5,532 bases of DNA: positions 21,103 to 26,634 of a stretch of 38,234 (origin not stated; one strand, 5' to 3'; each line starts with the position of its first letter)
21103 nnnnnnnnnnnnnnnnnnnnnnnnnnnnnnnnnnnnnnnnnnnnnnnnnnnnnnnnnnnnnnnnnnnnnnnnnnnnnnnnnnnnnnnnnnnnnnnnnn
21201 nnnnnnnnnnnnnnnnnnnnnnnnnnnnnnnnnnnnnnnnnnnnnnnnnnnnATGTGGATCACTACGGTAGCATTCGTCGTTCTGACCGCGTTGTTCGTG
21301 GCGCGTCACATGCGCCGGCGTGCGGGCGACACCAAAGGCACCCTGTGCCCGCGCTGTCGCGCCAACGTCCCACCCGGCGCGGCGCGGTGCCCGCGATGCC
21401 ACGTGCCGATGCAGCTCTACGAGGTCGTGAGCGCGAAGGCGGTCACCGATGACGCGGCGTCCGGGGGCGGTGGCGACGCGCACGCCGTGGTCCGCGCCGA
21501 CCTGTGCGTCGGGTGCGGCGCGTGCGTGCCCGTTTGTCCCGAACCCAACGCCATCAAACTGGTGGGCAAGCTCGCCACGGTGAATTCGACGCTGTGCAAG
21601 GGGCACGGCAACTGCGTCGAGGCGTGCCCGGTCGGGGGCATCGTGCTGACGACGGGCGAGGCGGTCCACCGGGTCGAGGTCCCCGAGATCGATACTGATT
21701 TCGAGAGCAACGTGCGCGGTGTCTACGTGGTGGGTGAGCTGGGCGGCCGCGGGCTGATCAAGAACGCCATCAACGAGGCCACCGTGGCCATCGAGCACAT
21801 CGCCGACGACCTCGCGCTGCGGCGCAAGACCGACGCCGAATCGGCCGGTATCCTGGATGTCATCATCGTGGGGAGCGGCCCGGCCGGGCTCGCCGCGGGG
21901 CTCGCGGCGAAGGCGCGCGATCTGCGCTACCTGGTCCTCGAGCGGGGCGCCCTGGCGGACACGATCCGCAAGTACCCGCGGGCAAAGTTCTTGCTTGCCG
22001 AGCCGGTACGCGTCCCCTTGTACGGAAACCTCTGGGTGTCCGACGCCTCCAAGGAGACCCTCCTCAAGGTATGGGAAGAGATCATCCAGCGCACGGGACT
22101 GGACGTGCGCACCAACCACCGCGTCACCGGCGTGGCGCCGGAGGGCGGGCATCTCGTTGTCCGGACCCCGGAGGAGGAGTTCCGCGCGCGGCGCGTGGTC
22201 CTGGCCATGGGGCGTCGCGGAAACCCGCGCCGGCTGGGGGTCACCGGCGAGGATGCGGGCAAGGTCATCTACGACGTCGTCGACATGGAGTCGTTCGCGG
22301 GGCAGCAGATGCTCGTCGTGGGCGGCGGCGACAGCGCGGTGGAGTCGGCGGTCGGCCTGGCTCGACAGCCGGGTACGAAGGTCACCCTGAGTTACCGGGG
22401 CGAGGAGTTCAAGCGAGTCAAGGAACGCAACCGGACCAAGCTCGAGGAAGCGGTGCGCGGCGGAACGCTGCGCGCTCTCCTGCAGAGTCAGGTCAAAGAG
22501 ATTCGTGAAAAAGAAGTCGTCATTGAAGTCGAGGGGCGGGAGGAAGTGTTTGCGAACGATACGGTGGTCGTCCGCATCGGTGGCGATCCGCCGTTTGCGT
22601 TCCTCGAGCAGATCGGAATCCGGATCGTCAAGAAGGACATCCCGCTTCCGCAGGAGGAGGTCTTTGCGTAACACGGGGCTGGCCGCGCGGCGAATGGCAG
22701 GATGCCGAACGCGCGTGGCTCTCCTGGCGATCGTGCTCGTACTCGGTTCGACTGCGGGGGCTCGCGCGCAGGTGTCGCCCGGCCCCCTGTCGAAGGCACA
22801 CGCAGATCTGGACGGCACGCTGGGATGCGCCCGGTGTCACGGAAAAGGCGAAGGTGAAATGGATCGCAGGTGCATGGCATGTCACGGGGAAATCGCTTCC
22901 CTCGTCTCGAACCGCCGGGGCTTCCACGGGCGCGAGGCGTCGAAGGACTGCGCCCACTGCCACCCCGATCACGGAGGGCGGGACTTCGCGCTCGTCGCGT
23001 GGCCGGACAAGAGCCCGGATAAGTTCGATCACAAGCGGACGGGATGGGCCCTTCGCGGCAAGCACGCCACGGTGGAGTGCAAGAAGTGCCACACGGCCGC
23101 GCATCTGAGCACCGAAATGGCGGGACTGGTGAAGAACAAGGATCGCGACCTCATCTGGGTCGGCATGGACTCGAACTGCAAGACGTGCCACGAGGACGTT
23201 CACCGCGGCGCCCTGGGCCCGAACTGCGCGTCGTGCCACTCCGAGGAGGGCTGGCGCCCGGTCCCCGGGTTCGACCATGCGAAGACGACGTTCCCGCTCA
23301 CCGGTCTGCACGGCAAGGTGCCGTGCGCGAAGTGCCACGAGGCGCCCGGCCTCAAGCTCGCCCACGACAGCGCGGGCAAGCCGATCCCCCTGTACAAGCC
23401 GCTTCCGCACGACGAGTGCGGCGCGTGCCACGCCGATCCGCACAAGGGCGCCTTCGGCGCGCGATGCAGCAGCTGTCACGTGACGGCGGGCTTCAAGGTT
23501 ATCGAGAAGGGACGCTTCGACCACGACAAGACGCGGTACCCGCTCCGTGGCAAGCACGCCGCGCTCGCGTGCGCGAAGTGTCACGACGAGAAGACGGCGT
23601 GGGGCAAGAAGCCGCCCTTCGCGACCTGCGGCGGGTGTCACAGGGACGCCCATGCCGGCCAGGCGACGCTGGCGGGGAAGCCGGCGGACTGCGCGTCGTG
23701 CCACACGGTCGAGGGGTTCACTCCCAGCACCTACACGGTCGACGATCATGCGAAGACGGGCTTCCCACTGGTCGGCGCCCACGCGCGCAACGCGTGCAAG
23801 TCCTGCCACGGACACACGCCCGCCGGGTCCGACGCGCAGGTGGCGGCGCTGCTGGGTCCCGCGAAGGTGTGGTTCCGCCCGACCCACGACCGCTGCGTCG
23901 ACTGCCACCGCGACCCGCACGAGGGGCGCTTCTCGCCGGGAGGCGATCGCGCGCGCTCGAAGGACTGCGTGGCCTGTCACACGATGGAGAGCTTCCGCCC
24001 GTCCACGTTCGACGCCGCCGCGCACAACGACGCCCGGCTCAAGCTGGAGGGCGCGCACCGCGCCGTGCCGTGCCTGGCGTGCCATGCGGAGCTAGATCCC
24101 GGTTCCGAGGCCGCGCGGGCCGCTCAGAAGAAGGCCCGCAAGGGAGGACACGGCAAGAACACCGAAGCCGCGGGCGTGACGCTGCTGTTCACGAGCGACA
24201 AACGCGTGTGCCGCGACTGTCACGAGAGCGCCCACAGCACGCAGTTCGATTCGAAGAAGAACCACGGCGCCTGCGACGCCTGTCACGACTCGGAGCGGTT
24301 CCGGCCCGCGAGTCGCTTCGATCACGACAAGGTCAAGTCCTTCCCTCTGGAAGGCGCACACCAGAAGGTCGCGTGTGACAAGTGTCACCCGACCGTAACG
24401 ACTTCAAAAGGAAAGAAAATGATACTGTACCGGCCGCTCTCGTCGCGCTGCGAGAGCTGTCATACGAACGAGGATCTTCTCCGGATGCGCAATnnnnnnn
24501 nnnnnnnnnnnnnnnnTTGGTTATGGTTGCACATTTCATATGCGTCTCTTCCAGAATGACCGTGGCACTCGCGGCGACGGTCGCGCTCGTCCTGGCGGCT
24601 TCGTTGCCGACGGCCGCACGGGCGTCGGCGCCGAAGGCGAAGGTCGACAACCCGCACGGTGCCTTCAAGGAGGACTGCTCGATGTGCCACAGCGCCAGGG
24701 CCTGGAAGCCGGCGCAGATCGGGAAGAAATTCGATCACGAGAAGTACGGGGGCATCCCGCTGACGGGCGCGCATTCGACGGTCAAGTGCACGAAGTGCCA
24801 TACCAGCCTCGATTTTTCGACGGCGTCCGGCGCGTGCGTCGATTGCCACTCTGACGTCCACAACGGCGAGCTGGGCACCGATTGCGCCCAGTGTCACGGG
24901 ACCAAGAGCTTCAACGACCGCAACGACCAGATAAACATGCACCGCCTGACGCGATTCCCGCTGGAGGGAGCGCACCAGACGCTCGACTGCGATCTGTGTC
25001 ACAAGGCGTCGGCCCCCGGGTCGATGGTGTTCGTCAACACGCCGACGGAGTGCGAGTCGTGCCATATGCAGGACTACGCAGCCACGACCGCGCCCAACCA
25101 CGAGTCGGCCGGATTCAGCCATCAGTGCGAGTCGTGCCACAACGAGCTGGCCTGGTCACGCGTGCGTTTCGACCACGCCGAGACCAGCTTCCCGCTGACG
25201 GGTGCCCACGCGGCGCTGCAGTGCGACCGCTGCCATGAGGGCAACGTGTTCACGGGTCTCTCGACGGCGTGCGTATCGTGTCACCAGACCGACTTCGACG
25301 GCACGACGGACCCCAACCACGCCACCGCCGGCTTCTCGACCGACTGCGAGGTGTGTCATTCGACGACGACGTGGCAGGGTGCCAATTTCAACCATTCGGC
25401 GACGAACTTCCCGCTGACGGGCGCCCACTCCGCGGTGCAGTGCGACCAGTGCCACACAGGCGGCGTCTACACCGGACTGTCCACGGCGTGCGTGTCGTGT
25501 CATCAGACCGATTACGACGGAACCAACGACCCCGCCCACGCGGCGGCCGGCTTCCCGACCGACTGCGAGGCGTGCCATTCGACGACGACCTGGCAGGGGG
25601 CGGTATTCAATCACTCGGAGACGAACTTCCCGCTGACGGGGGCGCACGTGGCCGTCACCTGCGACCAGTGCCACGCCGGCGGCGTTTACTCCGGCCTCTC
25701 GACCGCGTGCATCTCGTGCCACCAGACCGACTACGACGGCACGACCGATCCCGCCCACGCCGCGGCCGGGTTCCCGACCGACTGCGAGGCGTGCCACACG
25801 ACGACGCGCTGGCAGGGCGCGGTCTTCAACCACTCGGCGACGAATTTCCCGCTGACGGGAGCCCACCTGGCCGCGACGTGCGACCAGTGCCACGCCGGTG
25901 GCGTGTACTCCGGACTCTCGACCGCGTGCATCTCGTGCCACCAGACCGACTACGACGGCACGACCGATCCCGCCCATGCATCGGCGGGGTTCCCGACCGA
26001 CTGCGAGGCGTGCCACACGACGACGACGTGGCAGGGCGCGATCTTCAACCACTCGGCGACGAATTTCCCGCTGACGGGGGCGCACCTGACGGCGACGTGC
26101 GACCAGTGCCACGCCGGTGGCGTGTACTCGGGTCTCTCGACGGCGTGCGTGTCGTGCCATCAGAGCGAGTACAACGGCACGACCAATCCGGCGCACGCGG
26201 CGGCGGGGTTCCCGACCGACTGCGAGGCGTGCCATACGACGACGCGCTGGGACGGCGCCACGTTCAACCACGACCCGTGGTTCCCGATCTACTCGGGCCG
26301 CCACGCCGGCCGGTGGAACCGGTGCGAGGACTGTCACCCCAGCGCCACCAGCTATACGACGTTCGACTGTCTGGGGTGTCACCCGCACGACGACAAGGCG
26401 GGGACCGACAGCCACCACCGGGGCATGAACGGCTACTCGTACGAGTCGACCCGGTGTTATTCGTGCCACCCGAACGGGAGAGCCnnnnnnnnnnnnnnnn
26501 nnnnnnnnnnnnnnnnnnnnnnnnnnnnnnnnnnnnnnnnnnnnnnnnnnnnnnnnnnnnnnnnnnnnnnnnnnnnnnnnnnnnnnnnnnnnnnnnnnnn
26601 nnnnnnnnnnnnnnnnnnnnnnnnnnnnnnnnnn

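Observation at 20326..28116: Candidate non-canonical transmembrane and extracellular electron conduit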

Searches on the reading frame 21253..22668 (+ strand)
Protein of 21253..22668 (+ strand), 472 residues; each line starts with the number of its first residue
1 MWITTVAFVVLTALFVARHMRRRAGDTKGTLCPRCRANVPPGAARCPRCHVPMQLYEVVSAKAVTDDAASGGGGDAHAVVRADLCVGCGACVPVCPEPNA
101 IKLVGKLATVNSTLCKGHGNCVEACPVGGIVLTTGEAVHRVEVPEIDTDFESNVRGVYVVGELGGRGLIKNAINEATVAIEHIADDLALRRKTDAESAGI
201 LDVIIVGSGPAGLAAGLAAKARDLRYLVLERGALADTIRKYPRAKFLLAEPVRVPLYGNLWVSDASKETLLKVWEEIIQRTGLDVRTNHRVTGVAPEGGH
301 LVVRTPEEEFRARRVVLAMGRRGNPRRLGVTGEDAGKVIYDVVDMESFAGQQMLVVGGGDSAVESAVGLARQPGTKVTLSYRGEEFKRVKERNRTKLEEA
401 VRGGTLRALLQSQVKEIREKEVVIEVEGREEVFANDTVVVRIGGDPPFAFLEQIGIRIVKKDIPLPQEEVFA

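Call 3: search_protein_families(library=pfam, proteins=[window:21253-22668:+], max_evalue=0.1)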
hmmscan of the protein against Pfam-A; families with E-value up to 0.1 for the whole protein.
window:21253-22668:+ (472 aa): 30 families (the best 25 are shown)
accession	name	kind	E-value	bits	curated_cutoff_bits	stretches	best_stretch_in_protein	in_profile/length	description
PF13738.12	Pyr_redox_3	-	6.7e-48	163.9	30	1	204-469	1-292/305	Pyridine nucleotide-disulphide oxidoreductase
PF07992.20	Pyr_redox_2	-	4.7e-26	92.3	26.1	1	202-458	2-251/291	Pyridine nucleotide-disulphide oxidoreductase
PF03486.20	HI0933_like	-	7.4e-12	45.7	50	2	258-332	99-174/244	HI0933-like protein Rossmann domain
PF14697.11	Fer4_21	-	1.1e-09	38.7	35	2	78-128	1-55/59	4Fe-4S dicluster domain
PF13237.11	Fer4_10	-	1.1e-08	35.3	25.5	1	79-126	3-53/53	4Fe-4S dicluster domain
PF00037.32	Fer4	-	1.2e-08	34.9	21.1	2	79-96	2-19/24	4Fe-4S binding domain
PF00070.33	Pyr_redox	-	5e-07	30.6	22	1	353-423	2-74/82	Pyridine nucleotide-disulphide oxidoreductase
PF12838.12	Fer4_7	-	7.8e-07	29.9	27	2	85-128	2-51/52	4Fe-4S dicluster domain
PF01946.23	Thi4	-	1.5e-06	28.1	26.2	1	201-231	18-49/235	Thi4 family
PF12837.12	Fer4_6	-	3.7e-06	27.1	25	2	78-101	2-24/24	4Fe-4S binding domain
PF00890.30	FAD_binding_2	-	1.1e-05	25.2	20.4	1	202-233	1-32/414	FAD binding domain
PF12831.13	FAD_oxidored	-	1.3e-05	25.2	27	1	202-232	1-31/416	FAD dependent oxidoreductase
PF12773.13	DZR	-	4.7e-05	23.9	27.3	1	32-93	1-35/45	Double zinc ribbon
PF12797.12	Fer4_2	-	5.6e-05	23.3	24.5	2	79-97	4-22/22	4Fe-4S binding domain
PF25160.1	LdpA_Fe-S-bd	-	0.00011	22.4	27.6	2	58-97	12-40/49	LdpA Fe-S cluster-binding domain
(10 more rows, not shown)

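Call 4: search_protein_families(library=ncbifam, proteins=[window:21253-22668:+], max_evalue=0.1)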
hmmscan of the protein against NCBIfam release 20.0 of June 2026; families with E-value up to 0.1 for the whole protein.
window:21253-22668:+ (472 aa): 141 families (the best 25 are shown)
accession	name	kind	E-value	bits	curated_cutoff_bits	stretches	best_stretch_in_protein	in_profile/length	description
TIGR04018.1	Bthiol_YpdA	hypoth_equivalog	9.5e-52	175.8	339.9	1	202-467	1-271/316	YpdA family putative bacillithiol disulfide reductase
TIGR01292.1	TRX_reduct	equivalog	5.5e-21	74.7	343.45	1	202-457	2-248/300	thioredoxin-disulfide reductase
TIGR03143.1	AhpF_homolog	hypoth_equivalog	5.2e-16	58.3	687.65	1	200-388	4-180/555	putative alkyl hydroperoxide reductase F subunit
TIGR01350.1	lipoamide_DH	equivalog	4.3e-12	45.5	408.8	1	302-461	120-286/461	dihydrolipoyl dehydrogenase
TIGR00275.1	TIGR00275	subfamily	1.4e-11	43.8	183.8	2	264-326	102-164/401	aminoacetone oxidase family FAD-binding enzyme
TIGR03140.1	AhpF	equivalog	5.8e-11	41.6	502.9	1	175-370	187-372/515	alkyl hydroperoxide reductase subunit F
TIGR03385.1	CoA_CoA_reduc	equivalog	8e-11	41.4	578.8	1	203-461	2-260/439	CoA-disulfide reductase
NF009410.0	PRK12771.1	subfamily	4e-10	38.9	516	2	278-421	198-336/566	NAD(P)-binding protein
NF040505.1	ArsO_flavin_mono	equivalog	5.6e-10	39.2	425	1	202-366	2-176/346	ArsO family NAD(P)H-dependent flavin-containing monooxygenase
TIGR02179.1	PorD_KorD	subfamily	1.1e-09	38.2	60.05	1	75-132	17-74/78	2-oxoacid:acceptor oxidoreductase, delta subunit, pyruvate/2-ketoisovalerate family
TIGR01424.1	gluta_reduc_2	equivalog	1.2e-09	37.3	606.05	1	302-461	121-280/446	glutathione-disulfide reductase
NF041087.1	bile_acid_BaiCD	equivalog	2.5e-09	35.8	825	1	202-443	382-596/642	bile acid Fe-S flavoenzyme BaiCD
NF005503.0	PRK07118.1-2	equivalog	6.8e-09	35.4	252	1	84-176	139-228/292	RnfABCDGE type electron transport complex subunit B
NF041853.1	hythiocyan_redase_MerA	equivalog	2e-08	33.5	650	2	332-460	140-271/440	hypothiocyanous acid reductase MerA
NF041836.1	rnfB_Methano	equivalog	1.1e-07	31.5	445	1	85-184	143-240/265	Rnf electron transport complex subunit RnfB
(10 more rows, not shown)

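Call 8: search_solved_structures(query=window:21253-22668:+, max_evalue=0.001)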
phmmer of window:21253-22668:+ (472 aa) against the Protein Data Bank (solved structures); distinct sequences matched with E-value up to 0.001: 53.
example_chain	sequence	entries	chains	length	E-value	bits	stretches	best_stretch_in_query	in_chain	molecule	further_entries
7a76_A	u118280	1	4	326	1.9e-27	99.4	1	203-460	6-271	THIOREDOXIN REDUCTASE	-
7a7b_A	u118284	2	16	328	6.2e-24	87.8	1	202-461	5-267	YpdA family putative bacillithiol disulfide reductase Bdr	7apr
5mh4_A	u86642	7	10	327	4.1e-16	62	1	201-456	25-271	Thioredoxin reductase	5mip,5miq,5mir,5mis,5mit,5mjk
5uth_A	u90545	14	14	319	1.5e-14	56.8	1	197-446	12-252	Thioredoxin reductase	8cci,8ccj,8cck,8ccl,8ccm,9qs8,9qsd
3ab1_A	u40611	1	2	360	1.9e-14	56.5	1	202-424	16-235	Ferredoxin--NADP reductase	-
3f8p_A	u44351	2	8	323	1.6e-13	53.4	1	190-457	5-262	Thioredoxin reductase (TrxB-3)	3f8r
3f8d_A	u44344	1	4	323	2e-13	53.1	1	190-457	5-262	Thioredoxin reductase (TrxB-3)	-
5uwy_A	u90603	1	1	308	1.1e-12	50.7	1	200-422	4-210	Thioredoxin reductase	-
7aaw_A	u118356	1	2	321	1.2e-12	50.5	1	199-446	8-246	Thioredoxin reductase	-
2q7v_A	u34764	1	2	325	1.7e-12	50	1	197-452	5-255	Thioredoxin reductase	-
4zn0_A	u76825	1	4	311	2.5e-12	49.5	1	197-417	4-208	Thioredoxin reductase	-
4gcm_A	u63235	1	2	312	6.5e-12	48.1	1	201-456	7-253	Thioredoxin reductase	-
2zbw_A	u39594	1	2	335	1.1e-11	47.4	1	200-421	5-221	Thioredoxin reductase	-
9xub_A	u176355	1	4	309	2.1e-11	46.5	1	199-391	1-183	Thioredoxin reductase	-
2a87_A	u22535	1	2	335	3.9e-11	45.6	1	200-391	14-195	Thioredoxin reductase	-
3lzw_A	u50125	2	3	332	1.2e-08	37.3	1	198-463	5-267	Ferredoxin--NADP reductase 2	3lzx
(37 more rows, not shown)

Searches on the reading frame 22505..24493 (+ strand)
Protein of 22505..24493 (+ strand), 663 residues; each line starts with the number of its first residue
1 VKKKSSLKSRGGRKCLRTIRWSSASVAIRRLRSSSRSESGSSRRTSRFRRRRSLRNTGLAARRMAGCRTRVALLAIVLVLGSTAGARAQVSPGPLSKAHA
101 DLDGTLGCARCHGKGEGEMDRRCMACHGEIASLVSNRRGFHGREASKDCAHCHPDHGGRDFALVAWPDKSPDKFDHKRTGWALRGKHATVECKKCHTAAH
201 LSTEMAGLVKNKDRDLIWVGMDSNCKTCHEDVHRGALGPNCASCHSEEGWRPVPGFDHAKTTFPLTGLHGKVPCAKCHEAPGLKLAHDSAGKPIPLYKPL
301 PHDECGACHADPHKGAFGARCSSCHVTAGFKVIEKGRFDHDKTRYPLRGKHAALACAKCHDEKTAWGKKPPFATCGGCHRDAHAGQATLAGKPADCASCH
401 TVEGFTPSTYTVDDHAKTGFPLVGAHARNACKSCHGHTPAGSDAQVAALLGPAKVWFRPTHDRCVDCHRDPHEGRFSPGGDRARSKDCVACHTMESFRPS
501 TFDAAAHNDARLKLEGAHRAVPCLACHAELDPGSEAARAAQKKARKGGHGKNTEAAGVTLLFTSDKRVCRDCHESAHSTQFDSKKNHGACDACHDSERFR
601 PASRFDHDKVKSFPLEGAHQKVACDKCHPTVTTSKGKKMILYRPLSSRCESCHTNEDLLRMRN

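Call 3: search_protein_families(library=pfam, proteins=[window:22505-24493:+], max_evalue=0.1)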
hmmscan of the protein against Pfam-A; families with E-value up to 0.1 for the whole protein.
window:22505-24493:+ (663 aa): 4 families
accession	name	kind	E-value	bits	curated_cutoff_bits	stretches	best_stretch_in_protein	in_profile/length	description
PF14522.11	Cytochrome_C7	-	8.1e-25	86.9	24.8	7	314-380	9-67/67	Cytochrome c7 and related cytochrome c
PF14537.11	Cytochrom_c3_2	-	2.8e-17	63.4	25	4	105-157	6-68/79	Cytochrome c3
PF02085.21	Cytochrom_CIII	-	5.4e-10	40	22.9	1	98-156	27-85/101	Class III cytochrome C family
PF00684.25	DnaJ_CXXCXGXG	-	0.029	15.1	32.7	1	108-153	1-48/65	DnaJ central domain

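Call 4: search_protein_families(library=ncbifam, proteins=[window:22505-24493:+], max_evalue=0.1)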
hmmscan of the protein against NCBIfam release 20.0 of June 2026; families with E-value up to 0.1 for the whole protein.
window:22505-24493:+ (663 aa): 5 families
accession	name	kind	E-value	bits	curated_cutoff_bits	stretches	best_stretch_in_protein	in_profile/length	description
TIGR03508.1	decahem_SO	subfamily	1.7e-06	27.7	192.2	1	395-529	4-126/258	DmsE family decaheme c-type cytochrome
NF045713.1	CxxCH_16_HmcA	equivalog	0.00075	18.2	400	0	302-404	307-390/541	sulfate respiration complex hexadecaheme cytochrome HmcA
TIGR04257.1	nanowire_3heme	domain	0.01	16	40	1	269-325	21-74/75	c(7)-type cytochrome triheme domain-containing protein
NF006381.0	PRK08622.1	equivalog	0.019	14.8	234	1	327-358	24-55/171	galactose-6-phosphate isomerase subunit LacB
NF009258.0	PRK12615.1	equivalog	0.027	14.3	325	1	327-357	24-54/171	galactose-6-phosphate isomerase subunit LacB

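Call 85: search_solved_structures(query=window:22694-24493:+, max_evalue=0.01)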
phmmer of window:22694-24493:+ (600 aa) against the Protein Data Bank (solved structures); distinct sequences matched with E-value up to 0.01: 0.

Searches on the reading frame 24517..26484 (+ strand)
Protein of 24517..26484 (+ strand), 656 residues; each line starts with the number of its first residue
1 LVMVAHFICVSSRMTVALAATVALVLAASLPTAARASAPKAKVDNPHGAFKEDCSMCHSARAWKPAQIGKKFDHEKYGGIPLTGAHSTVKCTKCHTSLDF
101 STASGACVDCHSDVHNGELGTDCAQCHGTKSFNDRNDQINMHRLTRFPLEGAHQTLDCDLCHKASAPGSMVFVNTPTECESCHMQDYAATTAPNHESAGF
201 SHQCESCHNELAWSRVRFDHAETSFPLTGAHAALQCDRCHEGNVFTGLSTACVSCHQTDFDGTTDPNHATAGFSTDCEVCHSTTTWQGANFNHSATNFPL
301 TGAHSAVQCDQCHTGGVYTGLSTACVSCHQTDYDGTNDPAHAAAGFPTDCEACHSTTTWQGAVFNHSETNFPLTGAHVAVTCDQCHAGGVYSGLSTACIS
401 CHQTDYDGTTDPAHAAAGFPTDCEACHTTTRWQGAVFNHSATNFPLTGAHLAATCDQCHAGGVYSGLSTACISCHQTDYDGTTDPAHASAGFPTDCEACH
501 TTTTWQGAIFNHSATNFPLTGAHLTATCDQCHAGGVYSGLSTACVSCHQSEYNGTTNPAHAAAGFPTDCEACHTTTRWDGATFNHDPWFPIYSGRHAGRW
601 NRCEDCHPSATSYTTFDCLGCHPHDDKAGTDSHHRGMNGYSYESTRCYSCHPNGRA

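Call 3: search_protein_families(library=pfam, proteins=[window:24517-26484:+], max_evalue=0.1)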
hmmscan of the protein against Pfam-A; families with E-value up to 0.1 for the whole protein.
window:24517-26484:+ (656 aa): 6 families
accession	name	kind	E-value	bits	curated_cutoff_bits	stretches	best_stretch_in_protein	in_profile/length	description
PF14522.11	Cytochrome_C7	-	4.1e-28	97.4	24.8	10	114-183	7-66/67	Cytochrome c7 and related cytochrome c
PF02085.21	Cytochrom_CIII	-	4.1e-16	59.6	22.9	4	105-183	31-101/101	Class III cytochrome C family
PF22113.1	Mtrc-MtrF_II-IV_dom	-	5.2e-11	42.8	30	1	157-316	8-166/176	Outer membrane cytochrome MtrC/MtrF-like, domains II/IV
PF10559.14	Plug_translocon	-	0.032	14.4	22.1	0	515-530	7-22/35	Plug domain of Sec61p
PF10217.14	DUF2039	-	0.036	14.8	27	1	191-258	19-79/89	Uncharacterized conserved protein (DUF2039)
PF15174.11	PRNT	-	0.058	13.9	27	0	144-183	6-43/51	Prion-related protein testis-specific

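Call 4: search_protein_families(library=ncbifam, proteins=[window:24517-26484:+], max_evalue=0.1)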
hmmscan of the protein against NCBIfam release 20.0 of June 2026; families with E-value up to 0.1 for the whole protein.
window:24517-26484:+ (656 aa): 7 families
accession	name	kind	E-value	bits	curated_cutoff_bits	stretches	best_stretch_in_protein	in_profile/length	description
TIGR03508.1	decahem_SO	subfamily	1.2e-06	28.2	192.2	3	90-315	4-221/258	DmsE family decaheme c-type cytochrome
NF045713.1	CxxCH_16_HmcA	equivalog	1.6e-06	27.1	400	2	250-429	112-254/541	sulfate respiration complex hexadecaheme cytochrome HmcA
TIGR04257.1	nanowire_3heme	domain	1.5e-05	25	40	1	195-257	17-75/75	c(7)-type cytochrome triheme domain-containing protein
NF043011.1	CytC7_Geobact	equivalog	0.00078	19.9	120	1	28-95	15-88/89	cytochrome c7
NF045883.1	PIPSynth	equivalog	0.0086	15.8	170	0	521-548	80-107/197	phosphatidylinositol phosphate synthase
NF041781.1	mnquin_red_QrcA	equivalog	0.0087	15.7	180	1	116-183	113-173/174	menaquinone reductase multiheme cytochrome c subunit QrcA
NF041393.1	Frdxn_Halo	equivalog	0.067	13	150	0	71-136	31-97/128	ferredoxin Fer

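Call 86: search_solved_structures(query=window:24556-26484:+, max_evalue=0.01)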
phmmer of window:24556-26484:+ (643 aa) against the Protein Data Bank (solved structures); distinct sequences matched with E-value up to 0.01: 0.
